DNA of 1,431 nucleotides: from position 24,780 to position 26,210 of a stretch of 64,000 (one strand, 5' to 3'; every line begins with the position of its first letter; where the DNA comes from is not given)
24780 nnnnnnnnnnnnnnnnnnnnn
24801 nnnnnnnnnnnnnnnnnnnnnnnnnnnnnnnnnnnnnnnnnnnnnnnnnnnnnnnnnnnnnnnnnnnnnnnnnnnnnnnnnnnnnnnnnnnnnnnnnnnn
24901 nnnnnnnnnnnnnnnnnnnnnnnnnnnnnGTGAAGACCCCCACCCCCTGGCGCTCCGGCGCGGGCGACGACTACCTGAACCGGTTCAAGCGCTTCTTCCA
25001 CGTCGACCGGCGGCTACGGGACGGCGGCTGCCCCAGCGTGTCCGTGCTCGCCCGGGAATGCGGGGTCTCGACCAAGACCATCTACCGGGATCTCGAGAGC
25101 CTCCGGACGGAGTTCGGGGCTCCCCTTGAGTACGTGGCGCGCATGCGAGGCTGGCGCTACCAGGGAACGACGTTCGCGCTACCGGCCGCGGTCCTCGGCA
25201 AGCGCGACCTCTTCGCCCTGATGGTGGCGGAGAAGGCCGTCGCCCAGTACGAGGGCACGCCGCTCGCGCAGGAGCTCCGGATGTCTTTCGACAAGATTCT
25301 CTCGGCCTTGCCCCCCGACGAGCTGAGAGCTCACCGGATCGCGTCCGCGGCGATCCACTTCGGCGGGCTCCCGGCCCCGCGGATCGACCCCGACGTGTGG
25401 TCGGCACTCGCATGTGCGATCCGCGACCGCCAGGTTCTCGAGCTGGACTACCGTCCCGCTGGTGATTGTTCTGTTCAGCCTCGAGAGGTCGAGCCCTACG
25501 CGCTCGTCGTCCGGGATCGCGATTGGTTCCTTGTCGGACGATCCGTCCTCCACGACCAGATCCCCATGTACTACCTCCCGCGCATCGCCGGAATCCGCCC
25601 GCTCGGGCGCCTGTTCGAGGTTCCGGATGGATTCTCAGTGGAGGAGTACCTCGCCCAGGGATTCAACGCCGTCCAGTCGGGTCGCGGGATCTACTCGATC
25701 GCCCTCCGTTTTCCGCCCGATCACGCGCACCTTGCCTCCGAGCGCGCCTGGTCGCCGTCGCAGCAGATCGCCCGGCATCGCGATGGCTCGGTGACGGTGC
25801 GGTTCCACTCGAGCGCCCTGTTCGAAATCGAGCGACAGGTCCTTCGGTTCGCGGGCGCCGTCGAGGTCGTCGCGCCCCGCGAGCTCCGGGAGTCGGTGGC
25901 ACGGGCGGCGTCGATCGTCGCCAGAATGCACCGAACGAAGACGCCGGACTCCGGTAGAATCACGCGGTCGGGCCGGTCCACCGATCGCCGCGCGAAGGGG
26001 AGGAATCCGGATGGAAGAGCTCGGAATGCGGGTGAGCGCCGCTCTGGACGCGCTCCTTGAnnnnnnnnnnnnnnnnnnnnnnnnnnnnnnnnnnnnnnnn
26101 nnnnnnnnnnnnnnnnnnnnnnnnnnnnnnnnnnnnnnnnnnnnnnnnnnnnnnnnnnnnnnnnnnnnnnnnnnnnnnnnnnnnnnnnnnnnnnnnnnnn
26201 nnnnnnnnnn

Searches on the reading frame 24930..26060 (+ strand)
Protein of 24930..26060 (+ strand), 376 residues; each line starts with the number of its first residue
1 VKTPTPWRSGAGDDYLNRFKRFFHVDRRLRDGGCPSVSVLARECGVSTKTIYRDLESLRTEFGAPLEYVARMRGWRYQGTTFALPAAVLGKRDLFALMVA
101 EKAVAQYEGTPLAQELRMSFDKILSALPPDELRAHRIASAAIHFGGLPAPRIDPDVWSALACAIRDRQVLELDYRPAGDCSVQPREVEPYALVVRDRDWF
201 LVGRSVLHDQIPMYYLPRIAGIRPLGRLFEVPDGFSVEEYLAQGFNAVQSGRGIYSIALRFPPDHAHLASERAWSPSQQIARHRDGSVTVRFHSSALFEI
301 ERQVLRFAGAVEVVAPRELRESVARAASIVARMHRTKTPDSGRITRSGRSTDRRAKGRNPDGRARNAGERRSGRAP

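Call 3: search_protein_families(library=pfam, proteins=[window:24930-26060:+], max_evalue=0.1)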
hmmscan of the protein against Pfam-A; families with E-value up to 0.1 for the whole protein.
window:24930-26060:+ (376 aa): 8 families
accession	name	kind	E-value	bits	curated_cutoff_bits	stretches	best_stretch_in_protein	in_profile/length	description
PF25583.1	WCX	-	2.4e-14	53.9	23.9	1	255-327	3-72/76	WCX domain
PF13280.12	WYL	-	3.1e-14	53.2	21.8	1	156-223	2-69/70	WYL domain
PF08279.18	HTH_11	-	4.1e-05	23.8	25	1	36-76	17-55/55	HTH domain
PF13730.12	HTH_36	-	0.00067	19.8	25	1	34-59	25-50/55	Helix-turn-helix domain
PF13551.12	HTH_29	-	0.006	17.1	28.1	1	29-60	7-38/64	Winged helix-turn helix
PF12840.13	HTH_20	-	0.015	15.7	27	1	27-58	11-42/51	Helix-turn-helix domain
PF08220.18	HTH_DeoR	-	0.023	14.9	21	1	29-59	9-39/57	DeoR-like helix-turn-helix domain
PF02796.21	HTH_7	-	0.052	14.1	23.8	0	27-55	15-42/45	Helix-turn-helix domain of resolvase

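Call 4: search_protein_families(library=padloc, proteins=[window:24930-26060:+], max_evalue=0.1)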
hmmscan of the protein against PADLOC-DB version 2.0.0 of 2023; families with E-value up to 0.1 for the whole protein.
window:24930-26060:+ (376 aa): 6 families
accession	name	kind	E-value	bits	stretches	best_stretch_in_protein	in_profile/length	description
PDLC01457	WYL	-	2.3e-32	110.4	1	20-318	4-228/229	"CAS-I,CAS-II,CAS-III,CAS-IV,CAS-V,CAS-VI; associated_signaling"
PDLC01652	WYL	-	4.1e-26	90.2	1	153-327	16-158/162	"CAS-I,CAS-II,CAS-III,CAS-IV,CAS-V,CAS-VI; associated_signaling"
PDLC01766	Cas3c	-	1.2e-11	41.6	1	36-336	23-318/1009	-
PDLC04133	mad1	-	0.025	12.9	1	36-56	7-27/60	mads_1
PDLC01268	CasR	-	0.027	12.4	1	33-60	136-163/179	"CAS-I,CAS-II,CAS-III,CAS-IV,CAS-V,CAS-VI; associated_signaling"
PDLC01434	CasR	-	0.036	11.9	1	35-60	142-167/191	"CAS-I,CAS-II,CAS-III,CAS-IV,CAS-V,CAS-VI; associated_signaling"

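Call 10: search_protein_families(library=ncbifam, proteins=[window:24930-26060:+], max_evalue=0.1)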
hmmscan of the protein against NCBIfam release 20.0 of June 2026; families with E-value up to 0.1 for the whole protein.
window:24930-26060:+ (376 aa): 3 families
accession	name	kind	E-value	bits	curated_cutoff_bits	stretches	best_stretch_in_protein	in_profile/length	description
TIGR01884.1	cas_HTH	subfamily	0.032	13.6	60.2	1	30-60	152-182/202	CRISPR-associated CARF protein Csa3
NF041397.1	TranRegGlpR_Halo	equivalog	0.035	13.7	300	1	32-60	17-45/253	HTH-type transcriptional regulator GlpR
NF008848.0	PRK11886.1-3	equivalog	0.052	12.6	362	1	28-94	9-69/319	bifunctional biotin--[acetyl-CoA-carboxylase] ligase/biotin operon repressor BirA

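Call 11: search_protein_families(library=phrogs, proteins=[window:24930-26060:+], max_evalue=0.1)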
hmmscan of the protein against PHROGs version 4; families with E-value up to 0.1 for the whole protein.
window:24930-26060:+ (376 aa): 3 families
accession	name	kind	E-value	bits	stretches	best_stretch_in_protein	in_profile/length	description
phrog_13105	-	unknown function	4.7e-19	69.9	1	17-219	2-209/239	-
phrog_1032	-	DNA, RNA and nucleotide metabolism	0.076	14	0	35-59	38-62/281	replication initiation protein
phrog_9103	-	transcription regulation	0.091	13.8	0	25-55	13-43/78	transcriptional repressor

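Call 22: find_homologous_proteins(query=window:24930-26060:+)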
Query window:24930-26060:+ (376 aa): 66 proteins with E <= 0.001 among 8000 candidates.
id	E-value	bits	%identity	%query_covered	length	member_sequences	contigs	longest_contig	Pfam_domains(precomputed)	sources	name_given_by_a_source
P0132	4.5e-250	847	100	100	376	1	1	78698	PF13280.13,PF25583.2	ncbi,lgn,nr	ncbi:MAG: WYL domain-containing protein [Planctomycetes bacterium]|nr:WYL domain-containing protein 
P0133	1.2e-109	385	55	85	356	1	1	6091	PF08279.19,PF13280.13,PF25583.2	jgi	jgi:predicted DNA-binding transcriptional regulator YafY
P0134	3.0e-109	384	55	89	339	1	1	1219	PF08279.19,PF13280.13,PF25583.2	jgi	jgi:predicted DNA-binding transcriptional regulator YafY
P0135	3.2e-108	380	54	89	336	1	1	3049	PF13280.13,PF25583.2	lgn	-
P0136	1.3e-107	378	53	88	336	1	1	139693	PF08279.19,PF13280.13,PF25583.2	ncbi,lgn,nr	ncbi:MAG: WYL domain-containing protein [Planctomycetes bacterium]|nr:WYL domain-containing protein 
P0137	4.7e-107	377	53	89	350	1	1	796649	PF13280.13,PF25583.2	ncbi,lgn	-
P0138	1.4e-106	375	54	89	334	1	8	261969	PF08279.19,PF13280.13,PF25583.2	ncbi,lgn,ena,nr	ncbi:MAG: WYL domain-containing protein [Planctomycetes bacterium]|nr:WYL domain-containing protein 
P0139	1.7e-106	375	53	86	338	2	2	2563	PF08279.19,PF13280.13,PF25583.2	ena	-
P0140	4.0e-106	373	55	89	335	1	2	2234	PF13280.13,PF25583.2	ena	-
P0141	6.7e-105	369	53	89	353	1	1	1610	PF08279.19,PF13280.13,PF25583.2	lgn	-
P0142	2.3e-103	364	53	89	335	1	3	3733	PF08279.19,PF13280.13,PF25583.2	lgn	-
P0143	3.2e-103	364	53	90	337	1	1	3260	PF08279.19,PF13280.13,PF25583.2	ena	-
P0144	1.9e-102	361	52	86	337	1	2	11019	PF08279.19,PF13280.13,PF25583.2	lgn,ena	-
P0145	5.9e-102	360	51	89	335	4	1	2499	PF13280.13,PF25583.2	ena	-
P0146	3.9e-100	354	50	90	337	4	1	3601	PF13280.13,PF25583.2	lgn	-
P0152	2.4e-96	341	51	88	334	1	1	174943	PF13280.13,PF25583.2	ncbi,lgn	-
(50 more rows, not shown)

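Call 23: find_encoding_contigs(protein=P0136, flank=6000, max_places=2)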
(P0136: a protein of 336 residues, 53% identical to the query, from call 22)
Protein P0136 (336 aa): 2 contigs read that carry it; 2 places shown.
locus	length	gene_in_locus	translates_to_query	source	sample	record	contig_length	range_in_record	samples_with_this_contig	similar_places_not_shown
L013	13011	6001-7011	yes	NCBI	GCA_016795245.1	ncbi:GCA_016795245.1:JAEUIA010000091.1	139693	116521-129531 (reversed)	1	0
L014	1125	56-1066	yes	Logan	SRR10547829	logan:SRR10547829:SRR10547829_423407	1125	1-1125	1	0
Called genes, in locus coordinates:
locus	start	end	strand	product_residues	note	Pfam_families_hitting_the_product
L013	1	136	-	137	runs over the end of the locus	PF01850:PIN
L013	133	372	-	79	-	PF02604:PhdYeFM_antitox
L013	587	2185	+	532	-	-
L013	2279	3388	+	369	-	-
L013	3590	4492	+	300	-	PF00106:adh_short, PF01370:Epimerase (weak), PF08659:KR, PF16363:GDP_Man_Dehyd (faint), PF13561:adh_short_C2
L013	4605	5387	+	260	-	PF08713:DNA_alkylation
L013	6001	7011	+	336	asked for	PF08279:HTH_11 (weak), PF13280:WYL, PF25583:WCX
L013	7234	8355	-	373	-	PF00487:FA_desaturase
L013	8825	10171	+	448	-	PF00919:UPF0004, PF04055:Radical_SAM, PF18693:TRAM_2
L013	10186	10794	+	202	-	PF01066:CDP-OH_P_transf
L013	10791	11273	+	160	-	PF04608:PgpA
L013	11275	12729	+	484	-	PF00672:HAMP (weak), PF07228:SpoIIE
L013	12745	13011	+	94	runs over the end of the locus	PF03819:MazG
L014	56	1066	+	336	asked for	PF08279:HTH_11 (weak), PF13280:WYL, PF25583:WCX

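Call 24: find_encoding_contigs(protein=P0137, flank=6000, max_places=2)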
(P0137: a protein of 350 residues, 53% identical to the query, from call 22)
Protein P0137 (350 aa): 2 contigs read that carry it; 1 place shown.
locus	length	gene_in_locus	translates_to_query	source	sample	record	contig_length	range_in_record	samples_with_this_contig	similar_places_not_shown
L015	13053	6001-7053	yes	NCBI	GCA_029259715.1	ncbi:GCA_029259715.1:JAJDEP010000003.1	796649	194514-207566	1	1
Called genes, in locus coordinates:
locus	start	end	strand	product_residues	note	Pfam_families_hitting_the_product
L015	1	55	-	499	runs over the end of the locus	PF13231:PMT_2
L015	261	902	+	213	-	PF01381:HTH_3, PF13560:HTH_31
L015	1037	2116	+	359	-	PF11918:Peptidase_S41_N, PF03572:Peptidase_S41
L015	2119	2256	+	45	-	-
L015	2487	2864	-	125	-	PF01035:DNA_binding_1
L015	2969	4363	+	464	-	-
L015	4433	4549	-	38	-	-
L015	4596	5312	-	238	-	-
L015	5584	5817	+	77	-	-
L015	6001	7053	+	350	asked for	PF13280:WYL, PF25583:WCX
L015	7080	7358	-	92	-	-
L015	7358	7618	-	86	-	PF14076:DUF4258 (weak)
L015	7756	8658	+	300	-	PF00149:Metallophos (weak)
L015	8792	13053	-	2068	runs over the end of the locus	PF00270:DEAD, PF27116:YjiV_N, PF00271:Helicase_C, PF09369:MZB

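Call 25: find_encoding_contigs(protein=P0138, flank=6000, max_places=3)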
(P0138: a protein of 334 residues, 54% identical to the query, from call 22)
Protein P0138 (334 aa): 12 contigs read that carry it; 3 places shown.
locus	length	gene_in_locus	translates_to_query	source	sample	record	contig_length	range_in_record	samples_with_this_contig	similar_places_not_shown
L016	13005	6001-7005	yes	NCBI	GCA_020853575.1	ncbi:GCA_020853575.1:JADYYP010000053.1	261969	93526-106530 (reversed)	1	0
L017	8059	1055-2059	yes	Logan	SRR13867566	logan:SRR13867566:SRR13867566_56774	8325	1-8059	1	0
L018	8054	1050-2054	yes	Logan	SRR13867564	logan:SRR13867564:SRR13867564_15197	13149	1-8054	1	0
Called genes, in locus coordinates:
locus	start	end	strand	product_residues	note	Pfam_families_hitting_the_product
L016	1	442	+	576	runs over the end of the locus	PF13517:FG-GAP_3 (faint), PF01839:FG-GAP (weak)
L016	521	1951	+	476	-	PF00884:Sulfatase, PF14707:Sulfatase_C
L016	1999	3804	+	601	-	PF20695:UbiD_N, PF01977:UbiD, PF20696:UbiD_C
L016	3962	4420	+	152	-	-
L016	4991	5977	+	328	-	PF00561:Abhydrolase_1, PF12146:Hydrolase_4, PF12697:Abhydrolase_6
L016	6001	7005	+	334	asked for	PF08279:HTH_11 (weak), PF13280:WYL, PF25583:WCX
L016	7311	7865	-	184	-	PF12867:DinB_2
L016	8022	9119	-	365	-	PF03301:Trp_dioxygenase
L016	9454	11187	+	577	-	-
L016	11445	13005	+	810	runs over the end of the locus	PF08757:CotH, PF00932:LTD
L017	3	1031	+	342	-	?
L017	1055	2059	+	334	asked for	PF08279:HTH_11 (weak), PF13280:WYL, PF25583:WCX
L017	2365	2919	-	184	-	PF12867:DinB_2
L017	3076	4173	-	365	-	PF03301:Trp_dioxygenase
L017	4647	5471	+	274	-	-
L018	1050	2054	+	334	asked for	PF08279:HTH_11 (weak), PF13280:WYL, PF25583:WCX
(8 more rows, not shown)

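Call 81: find_encoding_contigs(protein=P0152, flank=6000, max_places=2)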
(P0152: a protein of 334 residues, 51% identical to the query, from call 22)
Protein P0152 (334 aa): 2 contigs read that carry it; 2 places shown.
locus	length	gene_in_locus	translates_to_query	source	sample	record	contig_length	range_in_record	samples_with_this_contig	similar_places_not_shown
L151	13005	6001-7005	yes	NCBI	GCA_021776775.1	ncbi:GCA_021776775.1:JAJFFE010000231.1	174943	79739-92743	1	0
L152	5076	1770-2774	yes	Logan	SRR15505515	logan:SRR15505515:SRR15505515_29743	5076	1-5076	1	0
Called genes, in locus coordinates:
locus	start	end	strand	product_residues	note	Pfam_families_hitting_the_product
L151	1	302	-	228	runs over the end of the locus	-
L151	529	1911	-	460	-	-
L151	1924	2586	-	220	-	-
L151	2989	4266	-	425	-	PF01590:GAF, PF13185:GAF_2, PF00512:HisKA, PF02518:HATPase_c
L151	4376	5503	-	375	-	PF00072:Response_reg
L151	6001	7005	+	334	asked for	PF13280:WYL, PF25583:WCX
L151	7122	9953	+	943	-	PF12705:PDDEXK_1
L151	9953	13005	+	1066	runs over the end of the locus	PF00580:UvrD-helicase, PF13245:AAA_19 (faint), PF13538:UvrD_C_2 (faint), PF13361:UvrD_C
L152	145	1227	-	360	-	PF00072:Response_reg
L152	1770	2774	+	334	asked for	PF13280:WYL, PF25583:WCX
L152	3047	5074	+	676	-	?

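Call 89: search_solved_structures(query=window:24930-26060:+, max_evalue=0.001)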
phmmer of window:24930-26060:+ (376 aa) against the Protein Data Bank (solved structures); distinct sequences matched with E-value up to 0.001: 7.
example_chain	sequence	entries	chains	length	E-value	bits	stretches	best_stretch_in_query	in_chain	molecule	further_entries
7tzv_A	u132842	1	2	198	9.3e-12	48.1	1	138-334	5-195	WYL domain-containing protein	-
9cu3_B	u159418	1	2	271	1.4e-11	47.5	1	129-334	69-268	WYL domain-containing protein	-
7u02_B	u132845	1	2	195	1.4e-11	47.5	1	140-334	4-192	WYL domain-containing protein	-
9pfq_Q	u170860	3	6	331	3.2e-11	46.3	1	129-334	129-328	WYL domain-containing protein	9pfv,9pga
8tp8_A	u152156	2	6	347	3.4e-11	46.2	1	129-334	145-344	DeoR-family transcriptional regulator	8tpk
7p5x_AY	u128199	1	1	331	6.3e-07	32.2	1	53-228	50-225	Transcriptional regulator-like protein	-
9fnd_X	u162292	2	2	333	6.4e-07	32.1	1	53-228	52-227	Transcriptional regulator-like protein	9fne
